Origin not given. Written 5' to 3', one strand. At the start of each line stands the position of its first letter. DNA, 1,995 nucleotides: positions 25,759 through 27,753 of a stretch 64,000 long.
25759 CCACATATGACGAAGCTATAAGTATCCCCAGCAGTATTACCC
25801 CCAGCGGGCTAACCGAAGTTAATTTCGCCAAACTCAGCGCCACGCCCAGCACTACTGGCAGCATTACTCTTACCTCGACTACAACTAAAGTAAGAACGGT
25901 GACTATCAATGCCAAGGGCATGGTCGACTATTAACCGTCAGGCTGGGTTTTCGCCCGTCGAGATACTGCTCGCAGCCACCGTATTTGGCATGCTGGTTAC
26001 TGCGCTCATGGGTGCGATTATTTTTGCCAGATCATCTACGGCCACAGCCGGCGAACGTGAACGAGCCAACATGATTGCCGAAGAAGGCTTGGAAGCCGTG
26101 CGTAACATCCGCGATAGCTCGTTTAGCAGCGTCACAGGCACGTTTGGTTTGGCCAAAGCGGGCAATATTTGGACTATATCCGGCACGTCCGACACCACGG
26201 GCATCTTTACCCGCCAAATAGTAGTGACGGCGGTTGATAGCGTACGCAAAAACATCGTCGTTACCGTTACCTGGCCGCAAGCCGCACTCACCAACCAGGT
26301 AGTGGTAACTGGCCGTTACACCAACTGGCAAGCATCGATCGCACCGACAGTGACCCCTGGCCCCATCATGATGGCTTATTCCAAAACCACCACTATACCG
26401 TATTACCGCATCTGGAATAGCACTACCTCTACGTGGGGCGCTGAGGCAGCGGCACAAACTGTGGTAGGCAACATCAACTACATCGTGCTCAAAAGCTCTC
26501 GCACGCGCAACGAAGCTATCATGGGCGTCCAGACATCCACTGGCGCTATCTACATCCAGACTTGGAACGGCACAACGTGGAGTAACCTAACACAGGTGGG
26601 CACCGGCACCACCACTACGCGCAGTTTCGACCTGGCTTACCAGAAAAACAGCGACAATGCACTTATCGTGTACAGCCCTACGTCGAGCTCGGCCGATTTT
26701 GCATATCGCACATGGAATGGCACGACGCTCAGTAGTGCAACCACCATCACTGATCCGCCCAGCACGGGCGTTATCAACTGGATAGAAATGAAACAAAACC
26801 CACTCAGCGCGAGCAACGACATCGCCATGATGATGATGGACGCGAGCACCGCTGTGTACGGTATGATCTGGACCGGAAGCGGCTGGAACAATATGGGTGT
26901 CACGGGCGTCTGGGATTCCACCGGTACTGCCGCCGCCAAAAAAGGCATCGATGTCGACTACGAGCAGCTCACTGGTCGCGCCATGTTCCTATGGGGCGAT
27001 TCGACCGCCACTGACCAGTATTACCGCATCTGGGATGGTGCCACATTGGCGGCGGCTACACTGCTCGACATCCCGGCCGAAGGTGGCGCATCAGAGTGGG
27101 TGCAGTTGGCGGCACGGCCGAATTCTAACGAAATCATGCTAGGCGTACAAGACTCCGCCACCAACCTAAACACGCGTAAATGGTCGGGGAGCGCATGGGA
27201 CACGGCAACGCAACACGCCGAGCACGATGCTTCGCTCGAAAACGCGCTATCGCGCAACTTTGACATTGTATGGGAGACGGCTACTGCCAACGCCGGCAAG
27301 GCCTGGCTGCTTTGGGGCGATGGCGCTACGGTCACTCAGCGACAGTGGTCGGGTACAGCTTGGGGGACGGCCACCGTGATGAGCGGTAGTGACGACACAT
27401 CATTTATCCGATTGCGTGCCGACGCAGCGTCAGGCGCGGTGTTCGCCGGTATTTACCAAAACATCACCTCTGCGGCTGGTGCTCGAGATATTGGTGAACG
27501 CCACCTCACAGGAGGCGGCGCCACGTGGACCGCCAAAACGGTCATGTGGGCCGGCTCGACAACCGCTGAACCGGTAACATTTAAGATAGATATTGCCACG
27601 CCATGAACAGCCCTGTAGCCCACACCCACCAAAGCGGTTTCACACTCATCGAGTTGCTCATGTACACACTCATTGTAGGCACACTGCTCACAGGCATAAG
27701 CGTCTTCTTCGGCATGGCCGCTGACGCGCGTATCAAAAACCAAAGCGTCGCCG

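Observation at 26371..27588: A pilin with a 7-8-bladed repeat (probable beta-propeller) head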

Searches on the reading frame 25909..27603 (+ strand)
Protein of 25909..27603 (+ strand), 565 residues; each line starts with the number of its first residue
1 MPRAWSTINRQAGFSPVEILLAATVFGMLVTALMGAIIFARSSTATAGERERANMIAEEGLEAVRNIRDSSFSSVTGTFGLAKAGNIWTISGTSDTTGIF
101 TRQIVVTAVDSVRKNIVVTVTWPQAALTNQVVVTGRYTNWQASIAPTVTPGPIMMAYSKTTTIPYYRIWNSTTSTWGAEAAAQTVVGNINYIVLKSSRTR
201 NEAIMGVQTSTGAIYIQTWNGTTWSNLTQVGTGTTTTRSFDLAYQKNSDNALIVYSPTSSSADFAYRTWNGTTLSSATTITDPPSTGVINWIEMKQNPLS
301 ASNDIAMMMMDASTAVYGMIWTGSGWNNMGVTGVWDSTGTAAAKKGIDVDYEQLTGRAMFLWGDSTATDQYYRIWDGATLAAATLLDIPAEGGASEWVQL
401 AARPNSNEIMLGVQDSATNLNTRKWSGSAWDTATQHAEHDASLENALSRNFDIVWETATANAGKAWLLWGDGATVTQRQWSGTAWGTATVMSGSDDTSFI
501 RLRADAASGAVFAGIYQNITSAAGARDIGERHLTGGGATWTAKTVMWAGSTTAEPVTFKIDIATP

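Call 3: search_protein_families(library=pfam, proteins=[window:25909-27603:+], max_evalue=1)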
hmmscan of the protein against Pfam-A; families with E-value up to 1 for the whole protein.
window:25909-27603:+ (565 aa): 4 families
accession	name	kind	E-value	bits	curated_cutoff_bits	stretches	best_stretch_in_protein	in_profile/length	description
PF12768.13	Rax2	-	0.01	15.7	28.8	1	169-248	105-183/254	Rax2 C-terminal beta propeller domain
PF07963.17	N_methyl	-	0.11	12.5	21.2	1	9-33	2-26/27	Prokaryotic N-terminal methylation motif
PF11005.13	DUF2844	-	0.13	12.7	22.4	1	178-230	15-67/130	Protein of unknown function (DUF2844)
PF16561.11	AMPK1_CBM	-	0.47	11.1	26.8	1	118-144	3-27/85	Glycogen recognition site of AMP-activated protein kinase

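Call 5: find_homologous_proteins(query=window:25909-27603:+, max_evalue=0.001)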
Query window:25909-27603:+ (565 aa): 422 proteins with E <= 0.001 among 8000 candidates; the best 120 are listed.
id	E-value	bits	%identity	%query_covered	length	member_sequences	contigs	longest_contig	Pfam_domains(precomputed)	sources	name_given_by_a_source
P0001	0.0e+0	1230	100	100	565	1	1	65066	-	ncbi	-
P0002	1.4e-272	923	72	100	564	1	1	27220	-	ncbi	-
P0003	4.1e-271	918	72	100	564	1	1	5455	-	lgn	-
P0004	4.5e-263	892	70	100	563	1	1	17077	-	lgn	-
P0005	1.7e-261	887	71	100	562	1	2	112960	-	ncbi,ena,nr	ncbi:MAG TPA: type II secretion system protein [Candidatus Saccharimonadales bacterium]|nr:type II s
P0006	2.7e-258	876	69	100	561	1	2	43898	-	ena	-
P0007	5.5e-258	875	70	100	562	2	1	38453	-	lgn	-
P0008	1.7e-257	873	70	98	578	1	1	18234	-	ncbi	-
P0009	1.7e-255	867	70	100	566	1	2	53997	-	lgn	-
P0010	4.7e-255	865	69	100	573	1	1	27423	-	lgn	-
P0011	2.3e-253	860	66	100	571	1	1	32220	-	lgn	-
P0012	4.2e-253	859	68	100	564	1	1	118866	-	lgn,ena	-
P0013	6.3e-253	858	68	98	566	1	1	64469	-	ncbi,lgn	-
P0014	7.6e-253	858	70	100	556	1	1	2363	-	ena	-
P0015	3.8e-252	856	68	99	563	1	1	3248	-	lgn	-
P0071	2.0e-237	807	69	88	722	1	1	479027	-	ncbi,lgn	-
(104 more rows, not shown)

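Call 6: search_solved_structures(query=window:25909-27603:+, max_evalue=10)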
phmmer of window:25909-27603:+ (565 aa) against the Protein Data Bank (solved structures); distinct sequences matched with E-value up to 10: 1.
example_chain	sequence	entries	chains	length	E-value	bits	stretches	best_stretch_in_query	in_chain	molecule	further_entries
5g23_A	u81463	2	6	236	0.71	11.5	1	10-59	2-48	TYPE-IV LIKE PILIN TTHA1219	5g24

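Call 20: find_related_loci(query=A1, collection=genome_contigs, flank=8000)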
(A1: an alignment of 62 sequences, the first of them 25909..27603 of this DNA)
Query A1 (565 aa) in genome_contigs; peptide patterns used: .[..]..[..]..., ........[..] (x = any residue, [..] = any of these).
64 stretches matched a pattern; 25 encode a relative of the query (tblastn E <= 1e-3); 23 distinct loci.
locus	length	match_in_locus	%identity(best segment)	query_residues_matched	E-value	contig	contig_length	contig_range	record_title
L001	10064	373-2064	72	1-565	0e+0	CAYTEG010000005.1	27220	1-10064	MAG TPA_asm: uncultured Candidatus Saccharibacteria bacterium isolate SRP200132_co1_576 genome assembly, contig: NODE_30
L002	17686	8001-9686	71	1-565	0e+0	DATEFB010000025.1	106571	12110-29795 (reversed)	MAG TPA_asm: Candidatus Saccharimonadales bacterium isolate SMAG_U8748 k141_1030039, whole genome shotgun sequence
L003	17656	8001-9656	68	13-565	0e+0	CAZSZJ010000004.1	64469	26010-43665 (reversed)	MAG TPA_asm: uncultured Candidatus Saccharibacteria bacterium isolate SRP200132_co1_502 genome assembly, contig: NODE_63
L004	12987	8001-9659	67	13-565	0e+0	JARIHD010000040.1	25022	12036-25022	MAG: Candidatus Saccharibacteria bacterium isolate CullarsAll.DT.09 k141_457912, whole genome shotgun sequence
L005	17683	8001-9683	65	1-565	0e+0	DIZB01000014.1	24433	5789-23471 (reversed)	MAG TPA_asm: Candidatus Saccharibacteria bacterium UBA6039 UBA6039_contig_332, whole genome shotgun sequence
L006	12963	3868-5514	66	4-565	0e+0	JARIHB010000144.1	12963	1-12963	MAG: Candidatus Saccharibacteria bacterium isolate CullarsAll.DT.04 k141_121116, whole genome shotgun sequence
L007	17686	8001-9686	66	1-565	0e+0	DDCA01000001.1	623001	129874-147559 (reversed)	MAG TPA_asm: Candidatus Saccharibacteria bacterium UBA2018 UBA2018_contig_28, whole genome shotgun sequence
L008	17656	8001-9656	63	11-565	0e+0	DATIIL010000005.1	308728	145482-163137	MAG TPA_asm: Candidatus Saccharimonadales bacterium isolate SMAG_U15664 k141_734582, whole genome shotgun sequence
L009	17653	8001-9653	62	11-565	0e+0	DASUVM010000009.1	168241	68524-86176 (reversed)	MAG TPA_asm: Candidatus Saccharimonadales bacterium isolate SMAG_U1815 k141_838360, whole genome shotgun sequence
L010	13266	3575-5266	53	12-565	0e+0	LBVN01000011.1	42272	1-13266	MAG: Candidatus Woesebacteria bacterium GW2011_GWB1_38_8b UT10_C0011, whole genome shotgun sequence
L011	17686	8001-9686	51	1-562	0e+0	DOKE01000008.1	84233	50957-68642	MAG TPA_asm: Candidatus Moraniibacteriota bacterium isolate UBA9338 contig_920, whole genome shotgun sequence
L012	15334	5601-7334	51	11-565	9e-180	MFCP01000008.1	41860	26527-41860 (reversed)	MAG: Candidatus Daviesbacteria bacterium RIFCSPHIGHO2_01_FULL_40_11 rifcsphigho2_01_scaffold_1371, whole genome shotgun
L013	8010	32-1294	61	138-565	2e-179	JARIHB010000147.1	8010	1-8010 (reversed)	MAG: Candidatus Saccharibacteria bacterium isolate CullarsAll.DT.04 k141_618319, whole genome shotgun sequence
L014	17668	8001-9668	51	11-563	1e-178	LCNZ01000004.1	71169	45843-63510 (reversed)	MAG: Candidatus Amesbacteria bacterium GW2011_GWB1_47_19 UX91_C0004, whole genome shotgun sequence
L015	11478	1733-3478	53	10-565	2e-177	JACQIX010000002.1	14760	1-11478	MAG: Candidatus Daviesbacteria bacterium isolate NC_groundwater_1136_Ag_S-0.1um_38_183 S_p1_S3_coassembly_k141_14281, wh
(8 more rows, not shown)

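Call 24: predict_structure(alignment_id=A1)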
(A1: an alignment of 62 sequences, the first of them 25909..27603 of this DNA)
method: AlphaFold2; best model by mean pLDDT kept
length: 565 residues; sequences in the alignment: 62
mean_pLDDT: 86.7   pTM: 0.73
mean pLDDT of the five models: 86.7, 86.0, 84.9, 83.9, 82.5
residues with pLDDT >= 90: 312; 70-90: 195; 50-70: 44; < 50: 14
segments of 3 or more residues with pLDDT < 50: 1-11
pLDDT, mean of each block of 10 residues (from residue 1): 38 63 81 69 69 89 73 75 83 89 89 86 87 82 61 93 94 91 95 95 96 97 95 94 96 97 96 95 84 95 95 92 93 84 90 97 87 95 91 90 95 89 93 69 77 93 91 86 89 83 91 91 83 89 88 85 95
secondary structure, 60 per line:
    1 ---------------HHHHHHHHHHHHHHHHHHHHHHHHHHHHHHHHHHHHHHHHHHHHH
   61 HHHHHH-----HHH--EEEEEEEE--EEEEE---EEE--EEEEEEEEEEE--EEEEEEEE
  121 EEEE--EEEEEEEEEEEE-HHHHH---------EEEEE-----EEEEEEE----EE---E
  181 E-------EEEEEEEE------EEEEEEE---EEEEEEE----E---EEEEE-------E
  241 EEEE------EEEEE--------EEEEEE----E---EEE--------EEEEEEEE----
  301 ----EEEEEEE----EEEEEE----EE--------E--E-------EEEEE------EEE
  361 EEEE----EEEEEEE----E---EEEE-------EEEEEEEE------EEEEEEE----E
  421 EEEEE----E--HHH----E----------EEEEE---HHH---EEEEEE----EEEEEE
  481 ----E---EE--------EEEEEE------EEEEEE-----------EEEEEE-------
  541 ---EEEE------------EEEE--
elements in order: H16-66 E77-84 E87-91 E95-97 E100-110 E113-124 E127-138 H140-144 E154-158 E164-170 E189-196 E203-209 E213-219 E228-232 E240-244 E251-255 E264-269 E278-280 E289-296 E305-311 E316-321 E347-351 E358-364 E369-375 E384-387 E395-402 E409-415 E420-425 E451-455 E465-470 E475-480 E499-504 E511-516 E528-533 E544-547 E560-563

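Call 28: fold_search(model_id=the predicted structure, library=pdb)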
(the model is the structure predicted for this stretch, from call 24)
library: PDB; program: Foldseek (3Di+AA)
matches with E <= 10: 1033; with E <= 0.001: 196
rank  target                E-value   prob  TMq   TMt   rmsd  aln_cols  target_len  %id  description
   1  5c9l                  1.6e-08  1.00  0.42  0.62   7.8       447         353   10  Crystal structure of native PLL lectin from Photorhabdus luminescens at 1.65 A resolution (released 2016-10-19)
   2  8t8s_B                1.7e-08  1.00  0.30  0.27  20.0       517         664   10  Sortilin-PGRN peptide complex (released 2024-06-26)
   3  8q83_B                3.1e-08  1.00  0.45  0.69   5.0       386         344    8  Photorhabdus laumondii lectin PLL5 in complex with alpha-methyl-fucoside (released 2025-03-05)
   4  6gxr                  3.3e-08  1.00  0.45  0.67   5.1       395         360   10  Crystal structure of BP39L lectin from Burkholderia pseudomallei at 1.7 A resolution (released 2019-12-04)
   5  5c9o                  4.1e-08  1.00  0.44  0.66   5.1       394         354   10  Crystal structure of recombinant PLL lectin from Photorhabdus luminescens at 1.5 A resolution (released 2016-10-19)
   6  6rgr                  4.6e-08  1.00  0.43  0.67   5.4       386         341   10  Photorhabdus asymbiotica lectin PHL in complex with L-rhamnose (released 2020-07-01)
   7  6rg2_A                8.5e-08  1.00  0.44  0.68   5.3       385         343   10  Photorhabdus laumondii lectin PLL2 in complex with 3-O-methyl-D-glucose (released 2020-07-01)
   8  8q7u                  8.5e-08  1.00  0.45  0.67   5.6       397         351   10  Photorhabdus laumondii lectin PLL in complex with alpha-methyl-fucoside (released 2025-03-05)
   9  6fhx_A                9.0e-08  1.00  0.41  0.63   9.6       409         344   10  Photorhabdus asymbiotica lectin (PHL) in complex with synthetic C-fucoside (released 2019-01-30)
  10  8q81                  1.1e-07  1.00  0.39  0.60   6.9       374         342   10  Photorhabdus laumondii lectin PLL3 in complex with alpha-methyl-fucoside (released 2025-03-05)
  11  6rg2_B                1.1e-07  1.00  0.41  0.63  12.3       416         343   11  Photorhabdus laumondii lectin PLL2 in complex with 3-O-methyl-D-glucose (released 2020-07-01)
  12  9n6v_LQ               1.5e-07  1.00  0.22  0.16  22.7       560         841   10  SSU processome maturation and disassembly, State A (released 2025-11-05)
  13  6fhy_A                1.8e-07  1.00  0.41  0.63   8.0       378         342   10  Photorhabdus asymbiotica lectin (PHL) in complex with synthetic C-fucoside (released 2019-01-30)
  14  4yz5_B                1.8e-07  1.00  0.33  0.29  23.3       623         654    8  Crystal Structure of Streptococcus pneumoniae NanC, in complex with 3-Sialyllactose (released 2015-09-23)
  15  4yz1_A                1.8e-07  1.00  0.33  0.29  23.6       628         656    9  Crystal Structure of Streptococcus pneumoniae NanC, apo structure. (released 2015-09-23)
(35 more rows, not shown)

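Call 40: search_protein_families(library=ncbifam, proteins=[window:25909-27603:+], max_evalue=0.1)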
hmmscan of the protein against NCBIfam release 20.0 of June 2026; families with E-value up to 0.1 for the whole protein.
window:25909-27603:+ (565 aa): 3 families
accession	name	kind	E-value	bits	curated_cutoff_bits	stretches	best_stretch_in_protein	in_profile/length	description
NF007660.0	PRK10332.1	equivalog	0.0066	16.9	86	1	7-36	4-33/107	prepilin-type N-terminal cleavage/methylation domain-containing protein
NF041013.1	T4P_ComGE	equivalog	0.0084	16.2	49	1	12-62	4-54/83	competence type IV pilus minor pilin ComGE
TIGR02523.1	type_IV_pilV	equivalog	0.012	16.1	52.2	1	11-68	1-58/139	type IV pilus modification protein PilV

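Call 41: search_solved_structures(query=A1, max_evalue=10, show_alignments=2)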
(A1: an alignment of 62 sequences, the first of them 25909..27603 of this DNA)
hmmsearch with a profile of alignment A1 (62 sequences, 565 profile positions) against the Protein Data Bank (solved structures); distinct sequences matched with E-value up to 10: 2.
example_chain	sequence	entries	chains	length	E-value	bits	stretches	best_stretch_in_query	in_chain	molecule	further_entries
4fnf_D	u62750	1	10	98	0.24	12.9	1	53-112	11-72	Heat-labile enterotoxin IIB, B chain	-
9egp_A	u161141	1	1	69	1.5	10.3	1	9-51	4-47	Geopilin domain 1 protein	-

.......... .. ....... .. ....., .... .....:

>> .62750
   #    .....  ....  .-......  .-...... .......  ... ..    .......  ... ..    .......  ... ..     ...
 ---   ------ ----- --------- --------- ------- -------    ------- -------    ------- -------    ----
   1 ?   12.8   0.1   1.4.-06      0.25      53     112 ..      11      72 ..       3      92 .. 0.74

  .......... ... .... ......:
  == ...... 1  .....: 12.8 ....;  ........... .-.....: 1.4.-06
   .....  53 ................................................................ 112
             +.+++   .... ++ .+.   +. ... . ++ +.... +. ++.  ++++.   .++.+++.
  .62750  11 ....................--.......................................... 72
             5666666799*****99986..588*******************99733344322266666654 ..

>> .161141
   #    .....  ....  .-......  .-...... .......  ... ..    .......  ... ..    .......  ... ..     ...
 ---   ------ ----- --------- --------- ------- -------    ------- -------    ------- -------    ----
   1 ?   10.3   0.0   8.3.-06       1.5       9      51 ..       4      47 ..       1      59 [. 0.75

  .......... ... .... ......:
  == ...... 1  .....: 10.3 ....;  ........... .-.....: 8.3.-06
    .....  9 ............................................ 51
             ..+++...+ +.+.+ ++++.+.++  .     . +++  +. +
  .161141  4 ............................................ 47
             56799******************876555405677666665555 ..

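Call 70: search_protein_families(library=pfam, proteins=[P0071], max_evalue=0.01)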
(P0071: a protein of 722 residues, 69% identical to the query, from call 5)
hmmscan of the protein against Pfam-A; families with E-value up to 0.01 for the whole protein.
P0071 (722 aa): 1 family
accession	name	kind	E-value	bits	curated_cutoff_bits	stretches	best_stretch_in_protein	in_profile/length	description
PF07963.17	N_methyl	-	0.00052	19.9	21.2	1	16-40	2-26/27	Prokaryotic N-terminal methylation motif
